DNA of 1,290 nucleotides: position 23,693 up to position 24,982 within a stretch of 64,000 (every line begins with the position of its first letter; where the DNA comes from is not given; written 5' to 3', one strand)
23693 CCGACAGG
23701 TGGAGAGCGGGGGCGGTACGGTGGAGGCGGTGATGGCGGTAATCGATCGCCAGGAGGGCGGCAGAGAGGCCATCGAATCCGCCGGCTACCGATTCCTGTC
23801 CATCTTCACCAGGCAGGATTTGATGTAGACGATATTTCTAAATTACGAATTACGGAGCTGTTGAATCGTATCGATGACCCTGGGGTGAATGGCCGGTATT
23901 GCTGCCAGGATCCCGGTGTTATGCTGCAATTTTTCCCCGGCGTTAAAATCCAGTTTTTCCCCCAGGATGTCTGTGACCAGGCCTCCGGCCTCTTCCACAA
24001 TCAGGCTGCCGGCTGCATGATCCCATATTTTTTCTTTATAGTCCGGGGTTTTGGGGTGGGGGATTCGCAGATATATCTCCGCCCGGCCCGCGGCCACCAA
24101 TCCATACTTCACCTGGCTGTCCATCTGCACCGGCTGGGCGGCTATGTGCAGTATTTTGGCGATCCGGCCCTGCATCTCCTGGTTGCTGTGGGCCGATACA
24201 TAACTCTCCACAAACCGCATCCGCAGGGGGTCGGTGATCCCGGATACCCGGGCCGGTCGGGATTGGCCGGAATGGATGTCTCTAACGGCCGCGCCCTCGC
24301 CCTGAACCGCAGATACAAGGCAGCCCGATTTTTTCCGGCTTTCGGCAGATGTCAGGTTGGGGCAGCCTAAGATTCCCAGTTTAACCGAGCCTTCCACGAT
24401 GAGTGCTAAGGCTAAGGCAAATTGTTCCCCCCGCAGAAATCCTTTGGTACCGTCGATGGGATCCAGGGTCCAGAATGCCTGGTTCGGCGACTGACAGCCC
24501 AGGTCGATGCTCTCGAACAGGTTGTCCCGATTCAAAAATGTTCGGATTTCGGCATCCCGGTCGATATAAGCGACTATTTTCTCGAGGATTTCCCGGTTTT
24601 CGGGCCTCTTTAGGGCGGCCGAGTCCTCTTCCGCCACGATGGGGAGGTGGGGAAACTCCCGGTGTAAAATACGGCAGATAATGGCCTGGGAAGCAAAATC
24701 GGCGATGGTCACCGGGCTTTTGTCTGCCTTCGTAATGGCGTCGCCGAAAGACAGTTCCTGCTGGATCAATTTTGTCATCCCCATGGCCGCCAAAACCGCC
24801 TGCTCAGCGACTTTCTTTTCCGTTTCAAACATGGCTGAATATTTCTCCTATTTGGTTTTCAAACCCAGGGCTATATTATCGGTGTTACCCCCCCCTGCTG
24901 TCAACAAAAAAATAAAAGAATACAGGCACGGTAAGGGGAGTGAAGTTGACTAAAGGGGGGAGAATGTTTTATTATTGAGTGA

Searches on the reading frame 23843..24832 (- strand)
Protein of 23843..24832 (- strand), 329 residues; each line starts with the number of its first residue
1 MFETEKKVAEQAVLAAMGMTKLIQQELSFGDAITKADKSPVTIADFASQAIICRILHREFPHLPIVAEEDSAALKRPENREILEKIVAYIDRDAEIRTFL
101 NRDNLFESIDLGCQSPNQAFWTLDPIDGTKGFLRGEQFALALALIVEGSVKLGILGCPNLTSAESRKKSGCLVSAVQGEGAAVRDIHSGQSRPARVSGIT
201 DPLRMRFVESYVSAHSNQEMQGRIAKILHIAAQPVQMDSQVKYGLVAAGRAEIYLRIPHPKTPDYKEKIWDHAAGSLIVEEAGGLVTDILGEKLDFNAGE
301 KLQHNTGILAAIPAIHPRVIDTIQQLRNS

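Call 55: search_protein_families(library=pfam, proteins=[window:23843-24832:-], max_evalue=0.0001)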
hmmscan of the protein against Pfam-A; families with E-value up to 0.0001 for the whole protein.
window:23843-24832:- (329 aa): 1 family
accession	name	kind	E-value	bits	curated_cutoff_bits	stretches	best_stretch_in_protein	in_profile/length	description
PF00459.30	Inositol_P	-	3.3e-47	161.7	27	1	6-325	3-268/271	Inositol monophosphatase family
